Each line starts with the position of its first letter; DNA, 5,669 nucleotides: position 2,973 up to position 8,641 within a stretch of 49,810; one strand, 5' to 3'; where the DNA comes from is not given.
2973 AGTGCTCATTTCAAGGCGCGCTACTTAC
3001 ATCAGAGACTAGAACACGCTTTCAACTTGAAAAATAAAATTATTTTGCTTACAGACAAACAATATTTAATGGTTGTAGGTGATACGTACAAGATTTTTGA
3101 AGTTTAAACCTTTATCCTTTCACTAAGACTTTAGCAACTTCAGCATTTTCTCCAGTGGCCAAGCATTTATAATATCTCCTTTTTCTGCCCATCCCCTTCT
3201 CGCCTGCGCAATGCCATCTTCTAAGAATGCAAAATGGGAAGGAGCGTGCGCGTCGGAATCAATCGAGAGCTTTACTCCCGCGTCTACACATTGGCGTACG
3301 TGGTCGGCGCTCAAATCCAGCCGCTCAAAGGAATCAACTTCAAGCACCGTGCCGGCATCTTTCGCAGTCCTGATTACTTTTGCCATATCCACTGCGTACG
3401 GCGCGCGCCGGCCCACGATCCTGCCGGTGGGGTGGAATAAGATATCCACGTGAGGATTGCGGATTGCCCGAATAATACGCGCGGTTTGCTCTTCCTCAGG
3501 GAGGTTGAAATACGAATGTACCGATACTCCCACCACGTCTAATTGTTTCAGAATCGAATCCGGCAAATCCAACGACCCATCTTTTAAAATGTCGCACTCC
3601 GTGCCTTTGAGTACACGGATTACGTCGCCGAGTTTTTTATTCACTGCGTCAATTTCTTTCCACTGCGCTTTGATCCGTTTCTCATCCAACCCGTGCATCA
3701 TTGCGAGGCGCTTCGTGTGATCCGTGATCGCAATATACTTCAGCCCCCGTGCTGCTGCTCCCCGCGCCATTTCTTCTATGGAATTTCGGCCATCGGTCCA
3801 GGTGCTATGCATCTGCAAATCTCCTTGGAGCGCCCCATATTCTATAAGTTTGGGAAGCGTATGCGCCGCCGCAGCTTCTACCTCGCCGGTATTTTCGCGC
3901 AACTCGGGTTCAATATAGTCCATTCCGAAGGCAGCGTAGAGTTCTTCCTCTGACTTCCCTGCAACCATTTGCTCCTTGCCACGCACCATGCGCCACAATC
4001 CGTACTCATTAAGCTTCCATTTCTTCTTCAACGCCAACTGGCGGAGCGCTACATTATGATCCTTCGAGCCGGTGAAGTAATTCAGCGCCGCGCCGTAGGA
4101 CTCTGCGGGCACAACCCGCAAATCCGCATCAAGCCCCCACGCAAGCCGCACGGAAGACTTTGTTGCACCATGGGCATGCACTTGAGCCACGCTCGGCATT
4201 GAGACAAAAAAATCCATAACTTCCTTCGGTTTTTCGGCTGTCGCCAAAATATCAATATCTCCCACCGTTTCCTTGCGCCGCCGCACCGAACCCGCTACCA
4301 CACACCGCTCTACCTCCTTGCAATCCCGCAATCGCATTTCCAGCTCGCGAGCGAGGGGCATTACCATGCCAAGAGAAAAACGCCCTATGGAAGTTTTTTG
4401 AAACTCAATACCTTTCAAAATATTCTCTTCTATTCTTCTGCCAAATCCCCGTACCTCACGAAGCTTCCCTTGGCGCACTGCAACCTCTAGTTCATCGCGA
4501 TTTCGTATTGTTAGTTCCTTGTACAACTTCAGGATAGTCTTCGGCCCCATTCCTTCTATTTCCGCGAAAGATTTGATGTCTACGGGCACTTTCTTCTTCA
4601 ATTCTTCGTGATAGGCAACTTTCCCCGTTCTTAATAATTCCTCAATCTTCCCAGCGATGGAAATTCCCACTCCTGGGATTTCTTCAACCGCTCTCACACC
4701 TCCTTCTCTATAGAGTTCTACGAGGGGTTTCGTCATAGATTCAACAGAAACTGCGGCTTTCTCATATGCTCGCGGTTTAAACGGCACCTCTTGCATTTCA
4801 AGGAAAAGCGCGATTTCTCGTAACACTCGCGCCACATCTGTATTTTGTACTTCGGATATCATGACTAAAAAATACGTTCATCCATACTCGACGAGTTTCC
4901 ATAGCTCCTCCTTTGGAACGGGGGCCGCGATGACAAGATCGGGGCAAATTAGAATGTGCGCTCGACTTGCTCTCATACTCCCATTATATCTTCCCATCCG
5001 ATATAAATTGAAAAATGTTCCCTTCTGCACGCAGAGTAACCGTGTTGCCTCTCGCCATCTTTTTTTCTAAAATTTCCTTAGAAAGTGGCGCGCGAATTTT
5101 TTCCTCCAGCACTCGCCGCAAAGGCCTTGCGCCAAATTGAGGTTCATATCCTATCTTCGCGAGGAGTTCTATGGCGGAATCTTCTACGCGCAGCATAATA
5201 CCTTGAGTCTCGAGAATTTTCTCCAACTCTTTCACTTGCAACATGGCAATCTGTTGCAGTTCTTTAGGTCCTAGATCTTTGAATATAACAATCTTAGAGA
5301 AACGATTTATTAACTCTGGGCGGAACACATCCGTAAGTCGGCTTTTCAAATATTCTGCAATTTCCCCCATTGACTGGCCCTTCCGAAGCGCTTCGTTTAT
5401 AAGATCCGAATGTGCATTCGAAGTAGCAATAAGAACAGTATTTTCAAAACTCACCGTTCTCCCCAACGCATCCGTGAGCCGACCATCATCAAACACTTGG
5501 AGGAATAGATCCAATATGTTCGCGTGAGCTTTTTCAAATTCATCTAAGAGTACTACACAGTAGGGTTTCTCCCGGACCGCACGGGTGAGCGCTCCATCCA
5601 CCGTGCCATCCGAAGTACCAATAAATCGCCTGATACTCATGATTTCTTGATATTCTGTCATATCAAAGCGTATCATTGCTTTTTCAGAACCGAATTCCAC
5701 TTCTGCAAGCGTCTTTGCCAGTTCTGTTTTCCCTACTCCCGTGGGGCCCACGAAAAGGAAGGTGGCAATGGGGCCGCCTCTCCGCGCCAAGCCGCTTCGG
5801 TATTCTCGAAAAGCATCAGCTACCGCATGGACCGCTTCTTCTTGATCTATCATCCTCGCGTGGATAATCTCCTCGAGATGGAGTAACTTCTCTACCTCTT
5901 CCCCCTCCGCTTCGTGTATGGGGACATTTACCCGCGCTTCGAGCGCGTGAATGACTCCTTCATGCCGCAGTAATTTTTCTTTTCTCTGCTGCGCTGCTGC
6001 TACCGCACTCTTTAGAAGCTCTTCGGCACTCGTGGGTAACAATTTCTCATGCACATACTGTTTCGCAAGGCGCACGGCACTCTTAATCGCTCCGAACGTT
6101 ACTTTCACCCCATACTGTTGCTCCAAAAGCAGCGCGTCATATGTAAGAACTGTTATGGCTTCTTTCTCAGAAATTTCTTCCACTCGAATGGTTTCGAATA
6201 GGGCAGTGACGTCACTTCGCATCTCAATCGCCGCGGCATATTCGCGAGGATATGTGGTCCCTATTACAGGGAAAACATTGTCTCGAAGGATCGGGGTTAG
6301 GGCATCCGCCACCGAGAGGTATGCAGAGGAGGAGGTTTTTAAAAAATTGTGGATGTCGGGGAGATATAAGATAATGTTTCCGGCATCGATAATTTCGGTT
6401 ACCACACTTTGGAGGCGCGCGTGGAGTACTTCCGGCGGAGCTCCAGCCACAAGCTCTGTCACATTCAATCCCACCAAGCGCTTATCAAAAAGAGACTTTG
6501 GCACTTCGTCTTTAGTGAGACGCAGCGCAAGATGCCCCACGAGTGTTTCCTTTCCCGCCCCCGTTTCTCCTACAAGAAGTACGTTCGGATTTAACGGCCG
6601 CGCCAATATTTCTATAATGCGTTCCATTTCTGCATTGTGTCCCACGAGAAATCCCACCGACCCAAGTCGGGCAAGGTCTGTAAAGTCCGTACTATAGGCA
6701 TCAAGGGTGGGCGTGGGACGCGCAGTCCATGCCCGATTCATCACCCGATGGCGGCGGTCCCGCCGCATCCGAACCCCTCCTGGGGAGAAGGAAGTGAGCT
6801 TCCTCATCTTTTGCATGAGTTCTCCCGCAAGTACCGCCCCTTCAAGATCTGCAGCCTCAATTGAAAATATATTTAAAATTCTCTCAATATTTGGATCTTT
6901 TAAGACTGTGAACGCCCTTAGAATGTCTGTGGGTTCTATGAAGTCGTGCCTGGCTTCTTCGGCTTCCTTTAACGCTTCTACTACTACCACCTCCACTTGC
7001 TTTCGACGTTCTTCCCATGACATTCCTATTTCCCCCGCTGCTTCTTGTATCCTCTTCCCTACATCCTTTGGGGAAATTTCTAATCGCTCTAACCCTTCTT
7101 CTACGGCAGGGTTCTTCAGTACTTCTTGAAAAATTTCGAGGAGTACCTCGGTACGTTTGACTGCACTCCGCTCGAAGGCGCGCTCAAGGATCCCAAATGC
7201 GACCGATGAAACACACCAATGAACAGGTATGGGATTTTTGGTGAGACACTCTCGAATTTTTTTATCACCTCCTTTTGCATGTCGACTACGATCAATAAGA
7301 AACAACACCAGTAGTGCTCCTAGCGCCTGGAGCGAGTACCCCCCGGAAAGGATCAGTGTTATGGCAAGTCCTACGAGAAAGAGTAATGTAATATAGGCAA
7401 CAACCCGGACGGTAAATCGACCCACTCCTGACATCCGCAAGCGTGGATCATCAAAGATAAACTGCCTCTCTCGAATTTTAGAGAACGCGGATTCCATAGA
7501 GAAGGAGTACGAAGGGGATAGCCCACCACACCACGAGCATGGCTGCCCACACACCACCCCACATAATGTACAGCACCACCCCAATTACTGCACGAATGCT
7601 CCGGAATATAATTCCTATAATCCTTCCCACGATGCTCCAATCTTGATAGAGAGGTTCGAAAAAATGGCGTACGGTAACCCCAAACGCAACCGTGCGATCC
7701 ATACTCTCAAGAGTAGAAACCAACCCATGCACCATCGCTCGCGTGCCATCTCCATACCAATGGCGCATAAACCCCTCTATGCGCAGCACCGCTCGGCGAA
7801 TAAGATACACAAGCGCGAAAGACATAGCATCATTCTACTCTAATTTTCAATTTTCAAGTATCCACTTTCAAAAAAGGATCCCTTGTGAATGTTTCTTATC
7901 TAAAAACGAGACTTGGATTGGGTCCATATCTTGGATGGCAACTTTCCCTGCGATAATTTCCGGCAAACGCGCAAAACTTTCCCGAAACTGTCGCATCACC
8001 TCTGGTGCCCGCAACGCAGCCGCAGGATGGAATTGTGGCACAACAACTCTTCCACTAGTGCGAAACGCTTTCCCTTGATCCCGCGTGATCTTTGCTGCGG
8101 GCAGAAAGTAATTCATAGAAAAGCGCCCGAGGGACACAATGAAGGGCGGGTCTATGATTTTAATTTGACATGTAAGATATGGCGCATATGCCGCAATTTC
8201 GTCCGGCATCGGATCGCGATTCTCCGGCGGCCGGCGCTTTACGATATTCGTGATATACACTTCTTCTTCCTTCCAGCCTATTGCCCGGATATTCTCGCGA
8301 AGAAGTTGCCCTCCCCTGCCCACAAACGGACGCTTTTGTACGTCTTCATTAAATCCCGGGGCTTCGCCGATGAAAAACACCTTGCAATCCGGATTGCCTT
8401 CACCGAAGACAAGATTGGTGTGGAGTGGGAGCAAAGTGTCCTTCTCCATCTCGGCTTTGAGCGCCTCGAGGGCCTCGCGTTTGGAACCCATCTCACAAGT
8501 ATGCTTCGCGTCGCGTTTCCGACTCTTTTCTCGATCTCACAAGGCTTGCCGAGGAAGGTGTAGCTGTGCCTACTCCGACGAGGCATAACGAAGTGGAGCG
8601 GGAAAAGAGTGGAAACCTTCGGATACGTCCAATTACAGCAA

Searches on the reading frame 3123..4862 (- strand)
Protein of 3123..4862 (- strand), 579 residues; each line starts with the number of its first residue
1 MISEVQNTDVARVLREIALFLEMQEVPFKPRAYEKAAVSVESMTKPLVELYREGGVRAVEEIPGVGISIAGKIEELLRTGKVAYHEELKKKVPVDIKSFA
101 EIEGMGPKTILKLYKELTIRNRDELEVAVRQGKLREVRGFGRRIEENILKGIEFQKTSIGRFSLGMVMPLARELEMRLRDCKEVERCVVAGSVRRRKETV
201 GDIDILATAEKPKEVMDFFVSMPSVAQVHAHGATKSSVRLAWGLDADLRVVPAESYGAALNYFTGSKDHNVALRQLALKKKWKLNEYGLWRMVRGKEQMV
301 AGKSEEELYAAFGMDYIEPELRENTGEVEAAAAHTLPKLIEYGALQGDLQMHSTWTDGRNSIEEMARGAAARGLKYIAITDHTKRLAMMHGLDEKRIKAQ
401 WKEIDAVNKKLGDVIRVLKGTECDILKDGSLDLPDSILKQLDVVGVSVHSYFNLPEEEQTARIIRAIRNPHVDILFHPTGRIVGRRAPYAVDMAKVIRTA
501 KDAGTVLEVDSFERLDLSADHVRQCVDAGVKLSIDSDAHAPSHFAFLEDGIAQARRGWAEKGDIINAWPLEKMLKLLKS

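Call 63: search_protein_families(library=pfam, proteins=[window:3123-4862:-], max_evalue=0.0001)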
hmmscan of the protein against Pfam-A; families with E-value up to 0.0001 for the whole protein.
window:3123-4862:- (579 aa): 5 families
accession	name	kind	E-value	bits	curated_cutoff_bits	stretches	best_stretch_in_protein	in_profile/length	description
PF14791.11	DNA_pol_B_thumb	-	4.2e-24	84.6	25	1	259-323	1-63/63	DNA polymerase beta thumb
PF14716.13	HHH_8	-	2.1e-16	60.5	30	1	6-81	2-72/73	Helix-hairpin-helix domain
PF02811.25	PHP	-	1.4e-07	32.4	26.4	1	348-428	1-68/164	PHP domain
PF14520.12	HHH_5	-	6.2e-07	30.2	27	1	100-151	5-54/57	Helix-hairpin-helix domain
PF14792.12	DNA_pol_B_palm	-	9.7e-05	23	25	0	179-214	19-54/113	DNA polymerase beta palm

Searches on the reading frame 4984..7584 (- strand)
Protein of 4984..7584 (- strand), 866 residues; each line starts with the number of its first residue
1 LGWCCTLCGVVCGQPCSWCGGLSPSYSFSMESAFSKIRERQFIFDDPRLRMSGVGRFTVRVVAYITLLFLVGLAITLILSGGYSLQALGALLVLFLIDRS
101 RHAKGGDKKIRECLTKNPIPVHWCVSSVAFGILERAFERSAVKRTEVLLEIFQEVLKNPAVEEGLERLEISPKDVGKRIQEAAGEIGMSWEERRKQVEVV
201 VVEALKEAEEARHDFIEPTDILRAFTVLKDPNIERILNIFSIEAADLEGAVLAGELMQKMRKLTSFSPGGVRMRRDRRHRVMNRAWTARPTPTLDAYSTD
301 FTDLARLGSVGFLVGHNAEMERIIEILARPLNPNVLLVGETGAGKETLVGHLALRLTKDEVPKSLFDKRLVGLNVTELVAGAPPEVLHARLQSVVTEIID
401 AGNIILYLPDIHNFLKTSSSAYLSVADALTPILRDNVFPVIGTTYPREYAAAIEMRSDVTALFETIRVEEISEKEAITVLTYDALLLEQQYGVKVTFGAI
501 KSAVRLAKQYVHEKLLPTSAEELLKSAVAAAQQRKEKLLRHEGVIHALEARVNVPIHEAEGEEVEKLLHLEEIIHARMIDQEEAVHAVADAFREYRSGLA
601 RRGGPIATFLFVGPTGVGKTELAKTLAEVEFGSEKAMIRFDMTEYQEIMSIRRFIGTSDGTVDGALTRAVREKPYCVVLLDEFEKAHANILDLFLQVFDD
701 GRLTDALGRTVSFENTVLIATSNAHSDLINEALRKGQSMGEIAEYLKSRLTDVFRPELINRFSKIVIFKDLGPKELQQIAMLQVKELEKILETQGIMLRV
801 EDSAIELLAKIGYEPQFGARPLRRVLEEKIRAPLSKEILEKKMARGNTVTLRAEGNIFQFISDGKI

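Call 63: search_protein_families(library=pfam, proteins=[window:4984-7584:-], max_evalue=0.0001)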
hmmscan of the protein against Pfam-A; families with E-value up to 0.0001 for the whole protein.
window:4984-7584:- (866 aa): 10 families
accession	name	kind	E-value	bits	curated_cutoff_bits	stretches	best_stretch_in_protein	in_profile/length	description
PF07724.20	AAA_2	-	7e-50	169.7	27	1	605-764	2-165/166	AAA domain (Cdc48 subfamily)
PF10431.15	ClpB_D2-small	-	3.6e-22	78.6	21.9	1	771-850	1-80/81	C-terminal, D2-small domain, of ClpB protein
PF07728.20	AAA_5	-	2.5e-20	73.3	22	1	609-726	2-125/139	AAA domain (dynein-related subfamily)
PF00004.35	AAA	-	7.6e-16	59.2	21.2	1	610-737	2-121/131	ATPase family associated with various cellular activities (AAA)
PF00158.32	Sigma54_activat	-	5e-10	39.8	20.2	1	607-726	23-146/168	Sigma-54 interaction domain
PF17871.7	AAA_lid_9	-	4.9e-08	33.3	22.8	1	472-538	1-67/104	AAA lid domain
PF13191.12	AAA_16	-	7.1e-07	30.3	32.6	0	314-359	3-51/167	AAA ATPase domain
PF13401.12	AAA_22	-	2.4e-05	25.1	27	0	610-699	9-109/130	AAA domain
PF20720.3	nSTAND3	-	3.7e-05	23.9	27.2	0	320-360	7-45/155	Novel STAND NTPase 3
PF05729.18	NACHT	-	6.8e-05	23.2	26.7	0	335-366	3-34/167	NACHT domain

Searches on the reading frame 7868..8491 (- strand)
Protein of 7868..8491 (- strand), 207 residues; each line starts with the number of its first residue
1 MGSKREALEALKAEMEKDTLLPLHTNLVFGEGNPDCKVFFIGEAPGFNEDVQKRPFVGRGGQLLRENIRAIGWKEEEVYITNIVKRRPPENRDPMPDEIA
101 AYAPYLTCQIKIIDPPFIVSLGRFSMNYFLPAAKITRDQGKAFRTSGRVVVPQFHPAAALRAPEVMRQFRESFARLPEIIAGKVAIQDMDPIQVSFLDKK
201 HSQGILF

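Call 63: search_protein_families(library=pfam, proteins=[window:7868-8491:-], max_evalue=0.0001)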
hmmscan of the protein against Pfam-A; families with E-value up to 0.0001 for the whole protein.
window:7868-8491:- (207 aa): 1 family
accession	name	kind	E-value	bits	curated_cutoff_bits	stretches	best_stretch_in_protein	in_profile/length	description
PF03167.25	UDG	-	5.6e-30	104.7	24.3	1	29-168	1-132/141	Uracil DNA glycosylase superfamily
